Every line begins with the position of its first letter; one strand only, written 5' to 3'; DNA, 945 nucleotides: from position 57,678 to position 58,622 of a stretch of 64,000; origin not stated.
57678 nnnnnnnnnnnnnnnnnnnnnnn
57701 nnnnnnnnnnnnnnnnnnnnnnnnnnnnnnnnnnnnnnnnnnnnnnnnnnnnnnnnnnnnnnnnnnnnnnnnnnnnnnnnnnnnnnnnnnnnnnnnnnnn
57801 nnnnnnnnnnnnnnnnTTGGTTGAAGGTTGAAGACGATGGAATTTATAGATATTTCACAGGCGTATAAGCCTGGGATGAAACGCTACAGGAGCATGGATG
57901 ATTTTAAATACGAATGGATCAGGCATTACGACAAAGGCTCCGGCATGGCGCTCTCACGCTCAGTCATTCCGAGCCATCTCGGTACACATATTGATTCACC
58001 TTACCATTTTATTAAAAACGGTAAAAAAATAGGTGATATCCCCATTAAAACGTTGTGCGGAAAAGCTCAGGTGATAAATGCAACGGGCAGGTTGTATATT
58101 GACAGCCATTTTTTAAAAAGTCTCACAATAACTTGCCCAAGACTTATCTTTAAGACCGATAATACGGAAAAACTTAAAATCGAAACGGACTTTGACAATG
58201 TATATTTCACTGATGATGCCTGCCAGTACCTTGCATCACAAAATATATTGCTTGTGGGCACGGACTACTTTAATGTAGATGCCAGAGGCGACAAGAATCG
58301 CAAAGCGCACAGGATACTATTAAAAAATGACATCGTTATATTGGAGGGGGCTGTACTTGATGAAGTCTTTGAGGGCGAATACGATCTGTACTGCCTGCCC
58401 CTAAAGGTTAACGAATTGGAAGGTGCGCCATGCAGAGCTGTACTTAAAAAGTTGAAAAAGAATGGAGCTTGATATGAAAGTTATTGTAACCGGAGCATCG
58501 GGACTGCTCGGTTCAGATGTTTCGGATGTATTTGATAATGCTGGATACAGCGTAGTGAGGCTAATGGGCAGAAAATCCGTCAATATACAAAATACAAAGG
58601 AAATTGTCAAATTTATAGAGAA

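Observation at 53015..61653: Ascorbate-family PTS locus with an enzyme set that matches no known Ula/Sga pathway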

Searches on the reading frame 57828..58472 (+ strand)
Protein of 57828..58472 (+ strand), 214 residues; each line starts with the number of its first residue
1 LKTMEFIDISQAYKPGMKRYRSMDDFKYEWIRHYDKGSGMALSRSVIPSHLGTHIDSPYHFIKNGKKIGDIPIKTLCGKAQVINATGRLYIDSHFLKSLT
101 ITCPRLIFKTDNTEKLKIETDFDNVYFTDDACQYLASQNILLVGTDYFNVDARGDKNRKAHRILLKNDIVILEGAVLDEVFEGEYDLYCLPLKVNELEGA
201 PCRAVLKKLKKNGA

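Call 3: search_protein_families(library=pfam, proteins=[window:57828-58472:+], max_evalue=0.001)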
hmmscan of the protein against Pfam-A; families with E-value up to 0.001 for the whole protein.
window:57828-58472:+ (214 aa): 1 family
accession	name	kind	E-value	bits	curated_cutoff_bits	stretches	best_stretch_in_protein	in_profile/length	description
PF04199.19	Cyclase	-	5.9e-18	65.9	23.1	1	7-152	1-142/142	Putative cyclase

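Call 4: search_protein_families(library=ncbifam, proteins=[window:57828-58472:+], max_evalue=0.001)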
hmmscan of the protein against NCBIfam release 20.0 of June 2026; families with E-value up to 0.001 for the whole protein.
window:57828-58472:+ (214 aa): 1 family
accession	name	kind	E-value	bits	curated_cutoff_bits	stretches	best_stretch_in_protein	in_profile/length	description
TIGR03035.1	trp_arylform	equivalog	5.9e-42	144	223.05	1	6-209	2-206/206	arylformamidase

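Call 8: find_homologous_proteins(query=window:57828-58472:+, max_evalue=1e-10)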
Query window:57828-58472:+ (214 aa): 68 proteins with E <= 1e-10 among 244 candidates.
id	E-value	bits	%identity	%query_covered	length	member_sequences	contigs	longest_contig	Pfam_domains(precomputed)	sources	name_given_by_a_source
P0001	6.6e-140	482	100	99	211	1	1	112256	PF04199.20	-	-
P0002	4.2e-114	398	83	97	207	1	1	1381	PF04199.20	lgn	-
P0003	1.8e-109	383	81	96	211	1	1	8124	PF04199.20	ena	-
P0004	2.0e-108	379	77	97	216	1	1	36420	PF04199.20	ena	-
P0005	5.6e-88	312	66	96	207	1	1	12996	PF04199.20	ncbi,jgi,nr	ncbi:MAG: cyclase family protein [Treponema sp.]|jgi:arylformamidase|nr:cyclase family protein [Trep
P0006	5.3e-84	299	65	96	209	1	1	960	PF04199.20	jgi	-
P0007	2.0e-79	284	63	95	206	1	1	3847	PF04199.20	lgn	-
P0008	8.1e-76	273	58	96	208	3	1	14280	PF04199.20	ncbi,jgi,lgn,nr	ncbi:MAG: cyclase family protein [Treponema sp.]|jgi:arylformamidase|nr:cyclase family protein [Trep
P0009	2.9e-75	271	58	96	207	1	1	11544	PF04199.20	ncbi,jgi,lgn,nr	ncbi:MAG: cyclase family protein [Spirochaetaceae bacterium]|jgi:arylformamidase|nr:cyclase family p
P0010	1.3e-74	269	57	95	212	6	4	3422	PF04199.20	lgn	-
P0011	1.4e-74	269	60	96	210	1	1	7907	PF04199.20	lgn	-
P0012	1.6e-74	268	57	96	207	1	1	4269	PF04199.20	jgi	jgi:arylformamidase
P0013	1.1e-73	266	58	95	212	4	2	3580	PF04199.20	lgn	-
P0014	3.7e-73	264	57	96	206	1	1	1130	PF04199.20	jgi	jgi:arylformamidase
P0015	1.2e-67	246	55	95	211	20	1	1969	PF04199.20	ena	-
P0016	7.5e-66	240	54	95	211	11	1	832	PF04199.20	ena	-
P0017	2.2e-65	239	55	96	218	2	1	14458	PF04199.20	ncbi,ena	-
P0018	2.7e-61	225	52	97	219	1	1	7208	PF04199.20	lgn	-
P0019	6.5e-60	221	58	76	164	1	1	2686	PF04199.20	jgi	jgi:arylformamidase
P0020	4.1e-47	179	48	95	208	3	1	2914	PF04199.20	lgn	-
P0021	1.3e-44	171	45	96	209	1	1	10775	PF04199.20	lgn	-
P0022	6.1e-33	133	39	96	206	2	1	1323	PF04199.20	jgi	jgi:arylformamidase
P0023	4.1e-30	123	38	96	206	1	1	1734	PF04199.20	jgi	jgi:arylformamidase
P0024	7.7e-30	122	38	96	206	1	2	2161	PF04199.20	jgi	jgi:arylformamidase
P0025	1.3e-29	122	38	96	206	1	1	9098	PF04199.20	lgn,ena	-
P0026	1.4e-29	122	37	96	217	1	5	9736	PF04199.20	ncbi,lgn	-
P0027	1.4e-29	122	37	96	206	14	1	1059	PF04199.20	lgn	-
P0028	1.5e-29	121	35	96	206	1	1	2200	PF04199.20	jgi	jgi:arylformamidase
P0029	1.8e-27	115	37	97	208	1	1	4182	PF04199.20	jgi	jgi:arylformamidase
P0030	4.3e-27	113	36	96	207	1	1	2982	PF04199.20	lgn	-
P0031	4.8e-27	113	37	96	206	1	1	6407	PF04199.20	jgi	jgi:arylformamidase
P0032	9.3e-27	112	36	96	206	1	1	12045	PF04199.20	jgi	jgi:arylformamidase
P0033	9.6e-27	112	36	96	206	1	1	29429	PF04199.20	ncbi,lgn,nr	ncbi:MAG: cyclase family protein [Acidobacteria bacterium]|nr:cyclase family protein [Acidobacteriot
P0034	1.1e-26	112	38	97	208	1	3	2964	PF04199.20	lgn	-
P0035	1.3e-26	112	38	97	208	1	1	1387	PF04199.20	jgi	-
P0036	1.4e-26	112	38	97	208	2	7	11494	PF04199.20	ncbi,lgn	-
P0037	2.4e-26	111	37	97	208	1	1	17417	PF04199.20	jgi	-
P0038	6.5e-26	110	35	95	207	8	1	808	PF04199.20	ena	-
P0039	8.8e-26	109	36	96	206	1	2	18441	PF04199.20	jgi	jgi:arylformamidase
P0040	9.7e-26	109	37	96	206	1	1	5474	PF04199.20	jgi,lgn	jgi:arylformamidase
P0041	1.6e-25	108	37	95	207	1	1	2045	PF04199.20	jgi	jgi:arylformamidase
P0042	1.6e-25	108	35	96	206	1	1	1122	PF04199.20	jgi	jgi:arylformamidase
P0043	4.3e-25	107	33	96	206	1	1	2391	PF04199.20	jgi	jgi:arylformamidase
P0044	1.6e-24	105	36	94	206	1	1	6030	PF04199.20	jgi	jgi:arylformamidase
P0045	5.6e-24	103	34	96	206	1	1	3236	PF04199.20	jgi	jgi:arylformamidase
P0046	1.1e-23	102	33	94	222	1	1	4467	PF04199.20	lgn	-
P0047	1.5e-22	99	33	96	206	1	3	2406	PF04199.20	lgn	-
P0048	3.2e-22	97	35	95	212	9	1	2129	PF04199.20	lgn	-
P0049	5.4e-21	93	35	84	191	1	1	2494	PF04199.20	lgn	-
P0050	1.3e-20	92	34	84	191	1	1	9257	PF04199.20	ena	-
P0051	2.5e-20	91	34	84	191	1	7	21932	PF04199.20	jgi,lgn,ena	-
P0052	4.0e-20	91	34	98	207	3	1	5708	PF04199.20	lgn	-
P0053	1.2e-19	89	34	84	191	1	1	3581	PF04199.20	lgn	-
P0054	4.4e-19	87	37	83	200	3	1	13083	PF04199.20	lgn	-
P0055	8.1e-19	86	33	84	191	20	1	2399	PF04199.20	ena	-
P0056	1.6e-18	85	38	73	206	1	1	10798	PF04199.20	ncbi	-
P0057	5.7e-18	84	32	93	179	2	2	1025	PF04199.20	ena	-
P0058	1.0e-17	83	33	86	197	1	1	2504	PF04199.20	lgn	-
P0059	1.3e-17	82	35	83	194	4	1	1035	PF04199.20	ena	-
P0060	1.4e-17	82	36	93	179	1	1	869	PF04199.20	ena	-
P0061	6.5e-17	80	36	84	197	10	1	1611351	PF04199.20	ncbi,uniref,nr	ncbi:cyclase family protein [Clostridium merdae]|uniref:cyclase family protein n=1 Tax=Clostridium m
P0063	1.4e-16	79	34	95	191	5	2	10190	PF04199.20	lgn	-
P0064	9.3e-16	76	30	97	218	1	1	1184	PF04199.20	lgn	-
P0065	1.0e-14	73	30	93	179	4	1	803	PF04199.20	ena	-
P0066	1.8e-14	72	35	75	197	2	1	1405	PF04199.20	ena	-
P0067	2.7e-14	72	32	96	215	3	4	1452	PF04199.20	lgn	-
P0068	4.7e-14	71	31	82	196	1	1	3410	PF04199.20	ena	-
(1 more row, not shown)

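Call 10: find_encoding_contigs(protein=P0004, flank=10000, max_places=3)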
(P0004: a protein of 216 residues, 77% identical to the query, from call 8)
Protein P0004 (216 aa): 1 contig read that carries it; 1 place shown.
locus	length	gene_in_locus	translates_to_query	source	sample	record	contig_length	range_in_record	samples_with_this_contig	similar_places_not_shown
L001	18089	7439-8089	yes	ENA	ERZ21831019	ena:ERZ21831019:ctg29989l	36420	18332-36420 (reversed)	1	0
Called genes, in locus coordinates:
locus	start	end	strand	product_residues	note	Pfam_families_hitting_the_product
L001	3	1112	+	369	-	?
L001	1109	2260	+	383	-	PF12698:ABC2_membrane_3, PF01061:ABC2_membrane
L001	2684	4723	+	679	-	PF08220:HTH_DeoR (weak), PF08279:HTH_11, PF08280:HTH_Mga (faint), PF21476:PF0610-like_N (faint), PF05043:Mga (weak), PF00874:PRD, PF00359:PTS_EIIA_2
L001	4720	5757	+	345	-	PF02615:Ldh_2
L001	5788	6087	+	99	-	PF02302:PTS_IIB (weak)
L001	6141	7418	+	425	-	PF03611:EIIC-GAT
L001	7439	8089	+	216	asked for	PF04199:Cyclase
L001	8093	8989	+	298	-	PF01370:Epimerase, PF04321:RmlD_sub_bind, PF07993:NAD_binding_4 (faint), PF02719:Polysacc_synt_2, PF16363:GDP_Man_Dehyd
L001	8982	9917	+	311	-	PF00389:2-Hacid_dh, PF02826:2-Hacid_dh_C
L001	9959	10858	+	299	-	PF00701:DHDPS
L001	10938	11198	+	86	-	PF00381:PTS-HPr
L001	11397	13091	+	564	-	PF07833:Cu_amine_oxidN1, PF02638:GHL10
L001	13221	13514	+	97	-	PF01985:CRS1_YhbY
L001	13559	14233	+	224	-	PF02698:DUF218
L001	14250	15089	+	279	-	PF01416:PseudoU_synth_1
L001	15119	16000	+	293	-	PF02219:MTHFR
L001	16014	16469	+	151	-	PF00383:dCMP_cyt_deam_1, PF14437:MafB19-deam, PF14439:Bd3614-deam (weak)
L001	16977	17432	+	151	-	PF00953:Glycos_transf_4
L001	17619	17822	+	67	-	-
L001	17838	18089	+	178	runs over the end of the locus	PF02350:Epimerase_2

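Call 11: find_encoding_contigs(protein=P0005, flank=10000, max_places=3)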
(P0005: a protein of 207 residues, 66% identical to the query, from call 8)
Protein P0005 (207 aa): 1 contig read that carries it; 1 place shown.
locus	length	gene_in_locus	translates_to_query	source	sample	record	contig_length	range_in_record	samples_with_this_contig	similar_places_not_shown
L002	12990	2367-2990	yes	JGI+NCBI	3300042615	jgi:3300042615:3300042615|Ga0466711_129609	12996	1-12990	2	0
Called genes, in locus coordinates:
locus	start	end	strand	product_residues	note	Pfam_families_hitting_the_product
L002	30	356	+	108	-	PF28472:PSP1_3rd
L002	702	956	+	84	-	-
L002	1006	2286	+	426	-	PF03611:EIIC-GAT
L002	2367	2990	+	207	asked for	PF04199:Cyclase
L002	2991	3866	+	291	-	PF01370:Epimerase, PF04321:RmlD_sub_bind, PF02719:Polysacc_synt_2 (weak), PF16363:GDP_Man_Dehyd, PF07993:NAD_binding_4 (faint)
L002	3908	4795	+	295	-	PF00389:2-Hacid_dh, PF02826:2-Hacid_dh_C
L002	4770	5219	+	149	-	PF00359:PTS_EIIA_2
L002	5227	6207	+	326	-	PF02615:Ldh_2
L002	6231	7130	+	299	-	PF00701:DHDPS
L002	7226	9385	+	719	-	PF08220:HTH_DeoR (faint), PF08279:HTH_11 (weak), PF05043:Mga (weak), PF00874:PRD, PF00359:PTS_EIIA_2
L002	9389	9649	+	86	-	PF00381:PTS-HPr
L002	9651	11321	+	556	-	PF05524:PEP-utilisers_N, PF00391:PEP-utilizers, PF02896:PEP-utilizers_C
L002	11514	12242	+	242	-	PF00753:Lactamase_B, PF23023:Anti-Pycsar_Apyc1 (faint), PF12706:Lactamase_B_2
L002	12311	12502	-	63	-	PF00830:Ribosomal_L28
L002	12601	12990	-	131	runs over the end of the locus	PF00226:DnaJ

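Call 12: find_encoding_contigs(protein=P0008, flank=10000, max_places=3)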
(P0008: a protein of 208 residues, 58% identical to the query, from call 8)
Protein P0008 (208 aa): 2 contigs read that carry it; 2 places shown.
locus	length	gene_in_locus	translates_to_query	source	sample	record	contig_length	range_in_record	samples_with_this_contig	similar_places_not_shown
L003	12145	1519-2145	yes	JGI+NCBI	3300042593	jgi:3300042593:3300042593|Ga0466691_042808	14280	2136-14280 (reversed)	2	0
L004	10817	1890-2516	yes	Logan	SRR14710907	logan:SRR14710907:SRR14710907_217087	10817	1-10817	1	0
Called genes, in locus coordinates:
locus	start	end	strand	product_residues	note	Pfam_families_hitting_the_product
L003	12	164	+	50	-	-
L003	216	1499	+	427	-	PF03611:EIIC-GAT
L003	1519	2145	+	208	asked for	PF04199:Cyclase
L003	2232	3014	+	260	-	PF01073:3Beta_HSD (weak), PF01370:Epimerase, PF02719:Polysacc_synt_2, PF04321:RmlD_sub_bind, PF16363:GDP_Man_Dehyd, PF07993:NAD_binding_4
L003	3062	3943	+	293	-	PF00389:2-Hacid_dh, PF02826:2-Hacid_dh_C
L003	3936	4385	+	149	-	PF00359:PTS_EIIA_2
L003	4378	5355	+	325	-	PF02615:Ldh_2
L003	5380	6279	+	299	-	PF00701:DHDPS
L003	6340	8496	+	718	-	PF08279:HTH_11 (faint), PF05043:Mga (weak), PF00874:PRD, PF00359:PTS_EIIA_2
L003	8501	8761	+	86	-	PF00381:PTS-HPr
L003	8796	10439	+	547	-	PF05524:PEP-utilisers_N, PF00391:PEP-utilizers, PF02896:PEP-utilizers_C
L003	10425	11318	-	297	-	PF08282:Hydrolase_3 (weak)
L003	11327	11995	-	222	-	PF00149:Metallophos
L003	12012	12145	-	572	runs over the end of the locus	PF02776:TPP_enzyme_N, PF00205:TPP_enzyme_M, PF02775:TPP_enzyme_C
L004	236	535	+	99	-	PF02302:PTS_IIB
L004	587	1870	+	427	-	PF03611:EIIC-GAT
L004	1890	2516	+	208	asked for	PF04199:Cyclase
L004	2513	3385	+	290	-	PF01370:Epimerase, PF04321:RmlD_sub_bind, PF13460:NAD_binding_10 (faint), PF16363:GDP_Man_Dehyd, PF01073:3Beta_HSD (weak), PF02719:Polysacc_synt_2, PF07993:NAD_binding_4 (weak)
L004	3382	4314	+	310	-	PF00389:2-Hacid_dh, PF02826:2-Hacid_dh_C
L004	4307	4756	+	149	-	PF00359:PTS_EIIA_2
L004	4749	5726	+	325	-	PF02615:Ldh_2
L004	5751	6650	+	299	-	PF00701:DHDPS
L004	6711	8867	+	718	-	PF08279:HTH_11 (faint), PF05043:Mga (weak), PF00874:PRD, PF00359:PTS_EIIA_2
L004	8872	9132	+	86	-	PF00381:PTS-HPr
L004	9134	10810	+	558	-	PF05524:PEP-utilisers_N, PF00391:PEP-utilizers, PF02896:PEP-utilizers_C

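Call 14: find_encoding_contigs(protein=P0017, flank=10000, max_places=2)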
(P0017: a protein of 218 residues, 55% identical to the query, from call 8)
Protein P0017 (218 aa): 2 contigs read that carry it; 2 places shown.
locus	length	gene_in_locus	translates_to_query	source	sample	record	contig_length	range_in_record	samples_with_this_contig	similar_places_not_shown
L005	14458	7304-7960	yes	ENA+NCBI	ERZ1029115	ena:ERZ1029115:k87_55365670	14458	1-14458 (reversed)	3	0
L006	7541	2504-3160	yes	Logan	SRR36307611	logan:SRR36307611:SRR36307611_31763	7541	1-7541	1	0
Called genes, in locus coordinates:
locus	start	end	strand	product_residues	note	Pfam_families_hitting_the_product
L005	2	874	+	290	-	?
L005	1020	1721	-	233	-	PF01205:Impact_N, PF09186:DUF1949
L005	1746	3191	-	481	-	PF04055:Radical_SAM, PF13353:Fer4_12 (weak)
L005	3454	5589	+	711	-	PF08279:HTH_11 (faint), PF00874:PRD, PF00359:PTS_EIIA_2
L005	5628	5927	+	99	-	PF02302:PTS_IIB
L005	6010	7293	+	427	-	PF03611:EIIC-GAT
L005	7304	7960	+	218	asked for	PF04199:Cyclase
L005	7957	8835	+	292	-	PF01370:Epimerase, PF04321:RmlD_sub_bind, PF07993:NAD_binding_4 (faint), PF01073:3Beta_HSD, PF02719:Polysacc_synt_2, PF16363:GDP_Man_Dehyd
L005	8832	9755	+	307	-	PF00389:2-Hacid_dh, PF02826:2-Hacid_dh_C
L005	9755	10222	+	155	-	PF00359:PTS_EIIA_2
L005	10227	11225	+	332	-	PF02615:Ldh_2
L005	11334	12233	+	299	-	PF00701:DHDPS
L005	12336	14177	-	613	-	PF00664:ABC_membrane, PF02463:SMC_N (weak), PF00005:ABC_tran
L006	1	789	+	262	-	?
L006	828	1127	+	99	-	PF02302:PTS_IIB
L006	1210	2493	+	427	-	PF03611:EIIC-GAT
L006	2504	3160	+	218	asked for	PF04199:Cyclase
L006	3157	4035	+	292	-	PF01370:Epimerase, PF04321:RmlD_sub_bind, PF07993:NAD_binding_4 (faint), PF01073:3Beta_HSD, PF02719:Polysacc_synt_2, PF16363:GDP_Man_Dehyd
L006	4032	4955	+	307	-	PF00389:2-Hacid_dh, PF02826:2-Hacid_dh_C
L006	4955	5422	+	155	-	PF00359:PTS_EIIA_2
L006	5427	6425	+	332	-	PF02615:Ldh_2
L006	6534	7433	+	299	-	PF00701:DHDPS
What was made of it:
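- L005/L006 (call 14).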

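Call 15: find_encoding_contigs(protein=P0021, flank=10000, max_places=2)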
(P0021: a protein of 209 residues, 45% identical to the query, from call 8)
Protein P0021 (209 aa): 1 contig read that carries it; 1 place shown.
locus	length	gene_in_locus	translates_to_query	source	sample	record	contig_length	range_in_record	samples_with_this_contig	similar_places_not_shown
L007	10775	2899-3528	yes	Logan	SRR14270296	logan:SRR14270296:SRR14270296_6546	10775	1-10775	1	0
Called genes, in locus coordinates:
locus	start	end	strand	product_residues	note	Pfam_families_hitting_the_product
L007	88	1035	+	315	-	PF03372:Exo_endo_phos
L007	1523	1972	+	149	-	PF00359:PTS_EIIA_2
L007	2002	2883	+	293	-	PF00701:DHDPS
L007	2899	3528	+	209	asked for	PF04199:Cyclase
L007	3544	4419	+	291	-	PF01370:Epimerase, PF04321:RmlD_sub_bind, PF16363:GDP_Man_Dehyd (faint)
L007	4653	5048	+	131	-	PF01894:YjbQ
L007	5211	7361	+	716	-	PF05043:Mga (faint), PF08220:HTH_DeoR (faint), PF08279:HTH_11 (weak), PF08280:HTH_Mga (faint), PF09182:PuR_N (faint), PF08279:HTH_11, PF00874:PRD, PF00359:PTS_EIIA_2, +1 more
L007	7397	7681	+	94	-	PF02302:PTS_IIB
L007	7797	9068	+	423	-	PF03611:EIIC-GAT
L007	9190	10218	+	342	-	PF05035:DGOK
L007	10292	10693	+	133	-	PF00293:NUDIX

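Call 16: find_encoding_contigs(protein=P0026, flank=10000, max_places=2)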
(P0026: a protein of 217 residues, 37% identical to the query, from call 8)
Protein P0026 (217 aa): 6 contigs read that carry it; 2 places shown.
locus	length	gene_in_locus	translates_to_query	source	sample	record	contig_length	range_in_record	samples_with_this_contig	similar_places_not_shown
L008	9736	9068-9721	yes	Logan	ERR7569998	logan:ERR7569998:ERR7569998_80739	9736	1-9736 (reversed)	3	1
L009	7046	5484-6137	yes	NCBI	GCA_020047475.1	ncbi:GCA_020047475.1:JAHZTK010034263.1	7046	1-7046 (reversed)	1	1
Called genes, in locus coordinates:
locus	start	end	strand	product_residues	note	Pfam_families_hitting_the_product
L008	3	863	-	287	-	?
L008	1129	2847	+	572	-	PF02730:AFOR_N, PF01314:AFOR_C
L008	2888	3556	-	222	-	PF00005:ABC_tran, PF02463:SMC_N (faint), PF13401:AAA_22 (faint), PF13304:AAA_21 (weak)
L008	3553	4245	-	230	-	PF00528:BPD_transp_1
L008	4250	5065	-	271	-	PF03466:LysR_substrate (weak), PF12849:PBP_like_2, PF13531:SBP_bac_11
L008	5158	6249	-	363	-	-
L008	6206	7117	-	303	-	PF12728:HTH_17, PF12849:PBP_like_2 (weak), PF12727:PBP_like, PF12974:Phosphonate-bd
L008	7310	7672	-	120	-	-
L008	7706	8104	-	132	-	PF07883:Cupin_2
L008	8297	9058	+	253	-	-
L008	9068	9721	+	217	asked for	PF04199:Cyclase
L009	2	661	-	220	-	?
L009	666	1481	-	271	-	PF03466:LysR_substrate (weak), PF12849:PBP_like_2, PF13531:SBP_bac_11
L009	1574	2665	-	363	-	-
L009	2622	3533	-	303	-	PF12728:HTH_17, PF12849:PBP_like_2 (weak), PF12727:PBP_like, PF12974:Phosphonate-bd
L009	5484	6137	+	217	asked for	PF04199:Cyclase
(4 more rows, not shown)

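Call 17: search_solved_structures(query=window:57828-58472:+, max_evalue=0.001, show_alignments=2)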
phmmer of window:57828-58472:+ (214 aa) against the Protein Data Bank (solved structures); distinct sequences matched with E-value up to 0.001: 8.
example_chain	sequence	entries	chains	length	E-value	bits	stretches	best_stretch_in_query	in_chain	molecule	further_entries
4cz1_A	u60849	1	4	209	5.9e-30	108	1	1-207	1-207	KYNURENINE FORMAMIDASE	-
4co9_A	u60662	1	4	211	6.1e-30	107.9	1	1-207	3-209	KYNURENINE FORMAMIDASE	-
4cob_A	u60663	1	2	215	1.5e-25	93.6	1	2-209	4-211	KYNURENINE FORMAMIDASE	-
4cog_A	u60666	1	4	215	2.2e-23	86.5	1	14-210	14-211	KYNURENINE FORMAMIDASE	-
8hmo_A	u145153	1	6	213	1e-21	81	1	4-206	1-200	Metal-dependent hydrolase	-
1r61_A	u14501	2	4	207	3.5e-18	69.5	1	40-206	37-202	metal-dependent hydrolase | Hydrolase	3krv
4j0n_A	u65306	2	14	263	0.00014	25.1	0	31-71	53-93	Isatin hydrolase B | Putative uncharacterized protein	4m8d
8f9x_A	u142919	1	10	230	0.00089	22.4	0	36-79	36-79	Cyclase family protein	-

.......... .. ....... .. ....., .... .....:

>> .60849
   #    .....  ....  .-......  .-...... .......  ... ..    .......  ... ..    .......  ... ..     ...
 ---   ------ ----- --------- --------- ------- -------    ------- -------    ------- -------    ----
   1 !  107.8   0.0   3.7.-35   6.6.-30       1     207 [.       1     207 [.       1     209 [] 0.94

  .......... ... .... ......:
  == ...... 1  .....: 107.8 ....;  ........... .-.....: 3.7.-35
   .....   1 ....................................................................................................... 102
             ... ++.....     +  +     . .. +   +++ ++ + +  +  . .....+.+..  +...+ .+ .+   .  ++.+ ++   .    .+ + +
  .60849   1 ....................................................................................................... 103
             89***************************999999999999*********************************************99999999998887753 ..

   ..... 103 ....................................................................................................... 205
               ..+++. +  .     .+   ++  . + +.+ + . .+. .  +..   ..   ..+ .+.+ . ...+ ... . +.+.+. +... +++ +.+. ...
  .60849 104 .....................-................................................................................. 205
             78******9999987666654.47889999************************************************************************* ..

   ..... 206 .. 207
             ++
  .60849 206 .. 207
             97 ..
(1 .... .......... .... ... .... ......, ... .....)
